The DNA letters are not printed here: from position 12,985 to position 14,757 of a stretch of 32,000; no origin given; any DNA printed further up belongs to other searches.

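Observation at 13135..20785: Etf-coupled FAD-oxidase / SDR / FGGY-kinase / SurE operon: candidate uncharacterised anaerobic catabolic system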

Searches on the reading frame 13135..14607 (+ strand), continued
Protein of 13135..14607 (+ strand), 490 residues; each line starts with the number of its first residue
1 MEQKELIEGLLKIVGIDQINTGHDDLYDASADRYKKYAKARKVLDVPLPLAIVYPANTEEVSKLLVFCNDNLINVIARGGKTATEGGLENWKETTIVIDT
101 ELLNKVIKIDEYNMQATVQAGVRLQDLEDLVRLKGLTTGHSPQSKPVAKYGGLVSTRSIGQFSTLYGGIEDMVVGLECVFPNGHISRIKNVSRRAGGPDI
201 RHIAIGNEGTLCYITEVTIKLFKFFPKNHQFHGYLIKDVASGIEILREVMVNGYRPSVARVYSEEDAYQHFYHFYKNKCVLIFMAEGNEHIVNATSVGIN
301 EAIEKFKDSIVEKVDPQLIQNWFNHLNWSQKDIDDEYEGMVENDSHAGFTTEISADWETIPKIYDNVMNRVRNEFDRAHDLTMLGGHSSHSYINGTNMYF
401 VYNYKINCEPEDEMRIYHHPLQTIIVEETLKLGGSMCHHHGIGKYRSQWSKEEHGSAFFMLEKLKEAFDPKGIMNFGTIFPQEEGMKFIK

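Call 41: search_protein_families(library=ncbifam, proteins=[L001:8958-10520:+, L010:17272-18216:+, L010:18186-19523:+, L039:2208-3863:+, L010:8994-9605:+, L014:18720-20282:+, L015:17827-18345:+, L084:7294-8037:-, L083:3917-4693:+], max_evalue=0.00001)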
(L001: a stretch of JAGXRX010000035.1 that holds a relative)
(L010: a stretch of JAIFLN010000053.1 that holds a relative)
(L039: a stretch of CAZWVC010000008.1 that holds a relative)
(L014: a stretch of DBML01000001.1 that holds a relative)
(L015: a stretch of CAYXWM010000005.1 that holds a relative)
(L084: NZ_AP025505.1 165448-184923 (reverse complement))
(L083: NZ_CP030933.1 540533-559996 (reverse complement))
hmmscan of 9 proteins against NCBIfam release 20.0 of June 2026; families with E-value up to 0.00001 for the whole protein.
L001:8958-10520:+ (520 aa): 5 families
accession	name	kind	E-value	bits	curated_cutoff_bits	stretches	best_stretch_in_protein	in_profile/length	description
NF047988.1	betaine_BCCT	equivalog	8.4e-91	304.9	650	1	12-495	2-477/483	glycine betaine uptake BCCT transporter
TIGR00842.1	bcct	subfamily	1.6e-84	284.2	407.55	1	50-495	1-445/452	BCCT family transporter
NF002887.1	PRK03356.1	equivalog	4e-63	213.8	541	1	6-494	7-491/497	L-carnitine/gamma-butyrobetaine antiporter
NF007399.1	PRK09928.1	subfamily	1e-59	202.2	695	1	6-497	9-494/675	choline BCCT transporter BetT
NF007412.0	PRK09950.1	equivalog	5.2e-51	173.8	647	1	19-505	18-500/536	BCCT family transporter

L010:17272-18216:+ (314 aa): 1 family
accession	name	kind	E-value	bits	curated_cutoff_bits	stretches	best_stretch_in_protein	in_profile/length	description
NF049931.1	GlyBetbindOsmF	equivalog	1.5e-52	178.5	400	1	39-312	2-281/283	glycine betaine ABC transporter substrate-binding protein OsmF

L010:18186-19523:+ (445 aa): 57 families (the best 25 are shown)
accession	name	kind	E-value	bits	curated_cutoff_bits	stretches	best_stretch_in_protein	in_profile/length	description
TIGR01813.1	flavo_cyto_c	subfamily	2e-107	359.7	285.45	2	14-356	1-343/444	flavocytochrome c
NF005064.0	PRK06481.1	equivalog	1.8e-58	198.5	542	2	13-358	62-399/506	flavocytochrome c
NF006130.0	PRK08274.1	equivalog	2.4e-51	175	369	2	11-296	4-285/467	FAD-dependent tricarballylate dehydrogenase TcuA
TIGR01812.1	sdhA_frdA_Gneg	subfamily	5.7e-38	130.7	567.3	2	14-202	1-191/568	succinate dehydrogenase or fumarate reductase, flavoprotein subunit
TIGR00551.1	nadB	equivalog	6.2e-38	130.7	452.75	2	12-203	2-190/489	L-aspartate oxidase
NF004900.0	PRK06263.1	equivalog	1.2e-36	126.4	718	2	9-202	4-198/546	fumarate reductase (CoM/CoB) subunit TfrA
NF004724.0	PRK06069.1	subfamily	9e-35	119.9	826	2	374-440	345-412/577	succinate dehydrogenase/fumarate reductase flavoprotein subunit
NF005510.0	PRK07121.1-3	subfamily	1.2e-34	120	481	3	364-442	423-490/492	FAD-binding protein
NF009478.0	PRK12844.1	equivalog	1.9e-33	115.6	789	2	362-443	471-553/559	3-ketosteroid-delta-1-dehydrogenase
NF005867.0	PRK07804.1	equivalog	3.1e-33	114.8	639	2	12-252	18-249/548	L-aspartate oxidase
NF005701.0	PRK07512.1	equivalog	4.4e-32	111.1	528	2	9-203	6-198/516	L-aspartate oxidase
NF005866.0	PRK07803.1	equivalog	1e-31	109.8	819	2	373-441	383-446/631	fumarate reductase/succinate dehydrogenase flavoprotein subunit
NF053717.1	VnlPnlRedVprA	equivalog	1.9e-31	109.4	600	2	13-206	7-198/481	vinyl phenol reductase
NF005509.0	PRK07121.1-2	subfamily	4.3e-31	108.1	630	2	365-441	446-524/527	FAD-binding protein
TIGR02485.1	CobZ_N-term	equivalog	4.2e-29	101.6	372.55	1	13-441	2-434/437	FAD-dependent tricarballylate dehydrogenase TcuA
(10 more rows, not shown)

L039:2208-3863:+ (551 aa): 10 families
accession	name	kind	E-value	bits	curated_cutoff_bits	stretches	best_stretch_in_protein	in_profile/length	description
NF043070.1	DppA_dipep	equivalog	3e-36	125.1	1005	1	106-538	74-523/535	dipeptide ABC transporter periplasmic-binding protein DppA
TIGR02294.1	nickel_nikA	equivalog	9e-34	116.8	393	1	85-436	29-387/501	nickel ABC transporter substrate-binding protein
NF045468.1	Opp5A_nikA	equivalog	2.3e-33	115.5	600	1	95-539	46-477/488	nickel ABC transporter substrate-binding protein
NF045467.1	Opp4A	equivalog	8.2e-33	113.4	650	2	93-390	66-382/556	oligopeptide ABC transporter substrate-binding protein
NF011942.0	PRK15413.1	equivalog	1.7e-25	89.7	594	1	106-432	71-387/512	glutathione ABC transporter substrate-binding protein GsiB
NF011689.0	PRK15109.1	equivalog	2e-24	86.2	560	1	106-515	79-504/547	ABC transporter substrate-binding protein SapA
NF047575.1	opine_bind_CntA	exception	2.9e-20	72.3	800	1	78-390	52-362/535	staphylopine-dependent metal ABC transporter substrate-binding lipoprotein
TIGR04028.1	SBP_KPN_01854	hypoth_equivalog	2.1e-17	62.9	468.5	1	107-393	45-336/509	TIGR04028 family ABC transporter substrate-binding protein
NF011684.0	PRK15104.1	equivalog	4.4e-16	58.7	947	1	78-158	54-133/543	oligopeptide ABC transporter substrate-binding protein OppA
NF007287.0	PRK09755.1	equivalog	1e-07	31.2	1098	0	90-163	60-133/535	ABC transporter substrate-binding protein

L010:8994-9605:+ (203 aa): 0 families

L014:18720-20282:+ (520 aa): 12 families
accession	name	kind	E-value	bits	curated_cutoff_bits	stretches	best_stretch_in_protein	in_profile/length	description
NF049931.1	GlyBetbindOsmF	equivalog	1.6e-44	152.1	400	1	251-518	3-281/283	glycine betaine ABC transporter substrate-binding protein OsmF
NF008196.0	PRK10952.1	equivalog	1.2e-28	100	439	1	20-214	146-340/356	glycine betaine/L-proline ABC transporter permease ProW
TIGR03416.1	ABC_choXWV_perm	equivalog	2.6e-27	96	363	1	21-196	89-264/267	choline ABC transporter permease subunit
NF040733.1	ABC_perm_U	equivalog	3.3e-18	66.1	295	1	29-209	67-248/251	ABC transporter permease subunit SaoP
NF007545.0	PRK10160.1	equivalog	2.3e-16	60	342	1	22-207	78-268/275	taurine ABC transporter permease TauC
NF008470.0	PRK11365.1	equivalog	6e-15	55.3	347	1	17-196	55-239/263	aliphatic sulfonate ABC transporter permease SsuC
TIGR01183.1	ntrB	equivalog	8.6e-11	41.9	209.05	1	31-200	30-200/202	nitrate ABC transporter permease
NF008049.0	PRK10782.1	subfamily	4.7e-08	33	212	1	47-182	48-190/217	methionine ABC transporter permease MetI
TIGR01097.1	PhnE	equivalog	6.4e-08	32.4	216.7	1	3-206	44-251/252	phosphonate ABC transporter, permease protein PhnE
NF043074.1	MMSYN1_0196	equivalog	4.2e-06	26.3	350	1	77-195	132-253/277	spermidine/putrescine ABC transporter permease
NF007044.0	PRK09497.1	equivalog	4.3e-06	26.4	348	1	82-163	149-231/285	spermidine/putrescine ABC transporter permease PotB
TIGR02141.1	modB_ABC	equivalog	5.2e-06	26.2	182.6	0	51-152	46-150/208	molybdate ABC transporter permease subunit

L015:17827-18345:+ (172 aa): 0 families

L084:7294-8037:- (247 aa): 0 families

L083:3917-4693:+ (258 aa): 211 families (the best 25 are shown)
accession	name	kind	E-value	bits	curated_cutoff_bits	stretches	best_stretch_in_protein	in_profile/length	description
NF005390.0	PRK06935.1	equivalog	8.2e-93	310.5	369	1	2-258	2-258/258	2-dehydro-3-deoxy-D-gluconate 5-dehydrogenase KduD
TIGR01832.1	kduD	equivalog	2.7e-75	253.1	338.85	1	11-258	1-248/248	2-dehydro-3-deoxy-D-gluconate 5-dehydrogenase KduD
NF006528.0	PRK08993.1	subfamily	2.1e-65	220.7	430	1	8-258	3-253/253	2-dehydro-3-deoxy-D-gluconate 5-dehydrogenase KduD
NF005488.0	PRK07097.1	equivalog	5.5e-62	209.3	369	1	7-256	2-258/266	gluconate 5-dehydrogenase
NF005983.0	PRK08085.1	equivalog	1.5e-58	198.4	408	1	8-257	2-252/254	gluconate 5-dehydrogenase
TIGR01830.1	3oxo_ACP_reduc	equivalog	1.8e-56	191.5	297.75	1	18-254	1-237/239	3-oxoacyl-[acyl-carrier-protein] reductase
NF004778.0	PRK06124.1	equivalog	4.6e-55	186.8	303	1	8-258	4-255/256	SDR family oxidoreductase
NF006070.0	PRK08213.1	subfamily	5e-54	183.5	279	1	8-256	5-257/259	gluconate 5-dehydrogenase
NF004198.0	PRK05653.1-3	equivalog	2.4e-53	181.1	296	1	12-256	4-247/248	3-oxoacyl-ACP reductase FabG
NF005711.0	PRK07523.1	subfamily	1.2e-50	172.5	413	1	7-255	2-251/255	SDR family oxidoreductase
NF009466.0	PRK12826.1-2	subfamily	1.6e-50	171.9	222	1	16-255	4-244/248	3-oxoacyl-ACP reductase FabG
NF009384.0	PRK12743.1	equivalog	2.3e-50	171.2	264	1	16-256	7-248/258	SDR family oxidoreductase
NF005559.1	PRK07231.1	subfamily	3.4e-50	170.9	215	1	13-257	2-249/249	glucose 1-dehydrogenase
NF005309.0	PRK06841.1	subfamily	3.6e-50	170.8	286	1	9-257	9-254/255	GolD/DthD family dehydrogenase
TIGR01963.1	PHB_DH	subfamily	9e-49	166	307.05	1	16-257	2-254/255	3-hydroxybutyrate dehydrogenase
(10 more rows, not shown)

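Call 52: find_encoding_contigs(protein=window:13135-14607:+, flank=3000, max_places=4)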
Protein window:13135-14607:+ (490 aa): no gene with exactly this product is on record in the collection.

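Call 58: get_annotated_region(hit=H4, flank=8000)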
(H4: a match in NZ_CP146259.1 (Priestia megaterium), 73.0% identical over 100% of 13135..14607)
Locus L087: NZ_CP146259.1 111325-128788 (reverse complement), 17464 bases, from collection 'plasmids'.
description: Priestia megaterium strain MLY91 plasmid pMLY91_2, complete sequence
organism: Priestia megaterium (NCBI taxid 1404)
taxonomy: Bacteria; Bacillota; Bacilli; Bacillales; Bacillaceae; Priestia; Priestia megaterium
host: -; source: Nicotiana tabacum L.,Cell culture,Diseased tobacco leaves; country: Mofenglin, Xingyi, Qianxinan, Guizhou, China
typing (MOB-suite, as given by PLSDB): non-mobilizable; replicon rep_cluster_385
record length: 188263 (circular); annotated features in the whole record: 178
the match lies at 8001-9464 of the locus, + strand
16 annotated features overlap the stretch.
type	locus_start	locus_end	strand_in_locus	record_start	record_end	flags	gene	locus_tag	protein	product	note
CDS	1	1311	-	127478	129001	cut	-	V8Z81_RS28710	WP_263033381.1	aldehyde dehydrogenase family protein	-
CDS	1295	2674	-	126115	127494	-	-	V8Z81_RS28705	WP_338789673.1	lyase family protein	-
CDS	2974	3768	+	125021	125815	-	-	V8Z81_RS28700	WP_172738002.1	IclR family transcriptional regulator C-terminal domain-containing protein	GO:0006355 - regulation of DNA-templated transcription [Evidence IEA]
CDS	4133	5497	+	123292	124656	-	-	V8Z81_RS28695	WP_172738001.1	MFS transporter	GO:0055085 - transmembrane transport [Evidence IEA]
CDS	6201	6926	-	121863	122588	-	-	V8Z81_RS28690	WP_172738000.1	SIS domain-containing protein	GO:1901135 - carbohydrate derivative metabolic process [Evidence IEA]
CDS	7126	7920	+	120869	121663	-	-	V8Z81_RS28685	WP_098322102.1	SDR family oxidoreductase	-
CDS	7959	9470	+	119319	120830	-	-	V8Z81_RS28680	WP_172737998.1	FAD-binding oxidoreductase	-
CDS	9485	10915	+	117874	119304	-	-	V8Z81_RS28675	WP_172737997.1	FGGY family carbohydrate kinase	GO:0005975 - carbohydrate metabolic process [Evidence IEA]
CDS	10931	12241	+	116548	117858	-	-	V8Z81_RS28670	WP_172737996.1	MFS transporter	GO:0055085 - transmembrane transport [Evidence IEA]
CDS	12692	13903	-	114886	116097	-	-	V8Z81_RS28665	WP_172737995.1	macrolide family glycosyltransferase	-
CDS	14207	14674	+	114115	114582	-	-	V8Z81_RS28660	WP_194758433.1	hypothetical protein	-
CDS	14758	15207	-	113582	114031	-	-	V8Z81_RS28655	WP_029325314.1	hypothetical protein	-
CDS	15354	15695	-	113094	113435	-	-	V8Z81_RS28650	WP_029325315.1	hypothetical protein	-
CDS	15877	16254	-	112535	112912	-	-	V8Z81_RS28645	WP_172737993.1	YxiJ family protein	-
CDS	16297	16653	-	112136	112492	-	-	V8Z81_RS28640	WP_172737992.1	hypothetical protein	-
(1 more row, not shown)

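Call 59: get_annotated_region(hit=H13, flank=8000)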
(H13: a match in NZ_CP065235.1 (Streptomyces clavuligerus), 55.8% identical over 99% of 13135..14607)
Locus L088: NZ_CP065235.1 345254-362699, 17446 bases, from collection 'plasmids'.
description: Streptomyces clavuligerus strain F1D18 plasmid pF1D18A, complete sequence
organism: Streptomyces clavuligerus (NCBI taxid 1901)
taxonomy: Bacteria; Actinomycetota; Actinomycetes; Kitasatosporales; Streptomycetaceae; Streptomyces; Streptomyces clavuligerus
host: -; source: cell culture; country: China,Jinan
typing (MOB-suite, as given by PLSDB): non-mobilizable; replicon rep_cluster_12,rep_cluster_1922
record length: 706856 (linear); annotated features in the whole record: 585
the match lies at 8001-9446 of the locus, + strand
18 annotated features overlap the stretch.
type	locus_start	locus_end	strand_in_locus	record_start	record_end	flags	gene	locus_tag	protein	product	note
CDS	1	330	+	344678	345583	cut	-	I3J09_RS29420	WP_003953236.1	transketolase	-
CDS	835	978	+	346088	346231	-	-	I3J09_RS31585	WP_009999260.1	hypothetical protein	-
CDS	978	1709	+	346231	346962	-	-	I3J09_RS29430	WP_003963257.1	restriction endonuclease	-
CDS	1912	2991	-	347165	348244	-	-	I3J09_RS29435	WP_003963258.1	helix-turn-helix domain-containing protein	-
CDS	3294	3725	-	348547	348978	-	-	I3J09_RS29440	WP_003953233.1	DUF4440 domain-containing protein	-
CDS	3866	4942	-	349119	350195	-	-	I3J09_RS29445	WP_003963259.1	NAD(P)/FAD-dependent oxidoreductase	-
CDS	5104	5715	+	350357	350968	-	-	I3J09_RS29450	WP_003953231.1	TetR/AcrR family transcriptional regulator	-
CDS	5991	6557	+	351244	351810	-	-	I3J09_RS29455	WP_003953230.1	glycerol-3-phosphate responsive antiterminator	-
CDS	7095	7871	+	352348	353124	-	-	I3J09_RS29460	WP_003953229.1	SDR family NAD(P)-dependent oxidoreductase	-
CDS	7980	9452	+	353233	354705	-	-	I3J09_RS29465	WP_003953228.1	FAD-binding oxidoreductase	-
CDS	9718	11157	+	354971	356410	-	-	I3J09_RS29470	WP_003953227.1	FGGY-family carbohydrate kinase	GO:0005975 - carbohydrate metabolic process [Evidence IEA]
CDS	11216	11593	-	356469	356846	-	-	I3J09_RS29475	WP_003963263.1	peptidase inhibitor family I36 protein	-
CDS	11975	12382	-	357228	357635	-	-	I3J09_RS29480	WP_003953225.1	RidA family protein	-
CDS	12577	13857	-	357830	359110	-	-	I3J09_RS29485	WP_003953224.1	cytochrome P450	-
CDS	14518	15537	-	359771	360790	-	-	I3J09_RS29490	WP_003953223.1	alcohol dehydrogenase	-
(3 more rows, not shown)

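Call 60: get_annotated_region(hit=H8, flank=9000)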
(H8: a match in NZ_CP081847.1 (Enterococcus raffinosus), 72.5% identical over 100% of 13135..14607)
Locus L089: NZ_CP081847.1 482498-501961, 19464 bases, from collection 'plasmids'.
description: Enterococcus raffinosus strain CX012922 plasmid pCX012922, complete sequence
organism: Enterococcus raffinosus (NCBI taxid 71452)
taxonomy: Bacteria; Bacillota; Bacilli; Lactobacillales; Enterococcaceae; Enterococcus; Enterococcus raffinosus
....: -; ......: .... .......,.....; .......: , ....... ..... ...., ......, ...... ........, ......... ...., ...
typing (MOB-suite, as given by PLSDB): non-mobilizable
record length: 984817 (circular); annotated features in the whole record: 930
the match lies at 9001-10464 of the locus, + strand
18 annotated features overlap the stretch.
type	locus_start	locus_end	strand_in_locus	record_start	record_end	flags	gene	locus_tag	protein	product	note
CDS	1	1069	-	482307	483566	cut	-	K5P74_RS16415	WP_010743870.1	MFS transporter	GO:0055085 - transmembrane transport [Evidence IEA]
CDS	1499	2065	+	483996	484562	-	-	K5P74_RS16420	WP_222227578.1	glycerol-3-phosphate responsive antiterminator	-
CDS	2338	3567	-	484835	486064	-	-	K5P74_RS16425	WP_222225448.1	IS110 family transposase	-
CDS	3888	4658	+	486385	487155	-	-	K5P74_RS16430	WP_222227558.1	SDR family NAD(P)-dependent oxidoreductase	-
CDS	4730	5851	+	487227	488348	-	-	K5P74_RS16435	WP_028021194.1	ABC transporter ATP-binding protein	-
CDS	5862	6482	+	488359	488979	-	-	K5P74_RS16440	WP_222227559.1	ABC transporter permease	-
CDS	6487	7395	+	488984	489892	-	-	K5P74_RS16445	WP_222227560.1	osmoprotectant ABC transporter substrate-binding protein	-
CDS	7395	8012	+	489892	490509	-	-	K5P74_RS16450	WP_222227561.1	ABC transporter permease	-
CDS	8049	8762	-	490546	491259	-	-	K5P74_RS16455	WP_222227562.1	MurR/RpiR family transcriptional regulator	-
CDS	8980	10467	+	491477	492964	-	-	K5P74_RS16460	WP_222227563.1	FAD-binding oxidoreductase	-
CDS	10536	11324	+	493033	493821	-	-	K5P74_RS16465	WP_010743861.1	electron transfer flavoprotein subunit beta/FixA family protein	-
CDS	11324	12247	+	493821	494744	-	-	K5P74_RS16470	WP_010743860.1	electron transfer flavoprotein subunit alpha/FixB family protein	-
CDS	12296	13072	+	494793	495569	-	-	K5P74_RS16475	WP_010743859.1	SDR family oxidoreductase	-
CDS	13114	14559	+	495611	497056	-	-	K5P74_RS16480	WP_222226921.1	FGGY family carbohydrate kinase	GO:0005975 - carbohydrate metabolic process [Evidence IEA]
CDS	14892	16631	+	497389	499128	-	ade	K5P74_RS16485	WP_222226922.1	adenine deaminase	GO:0006168 - adenine salvage [Evidence IEA]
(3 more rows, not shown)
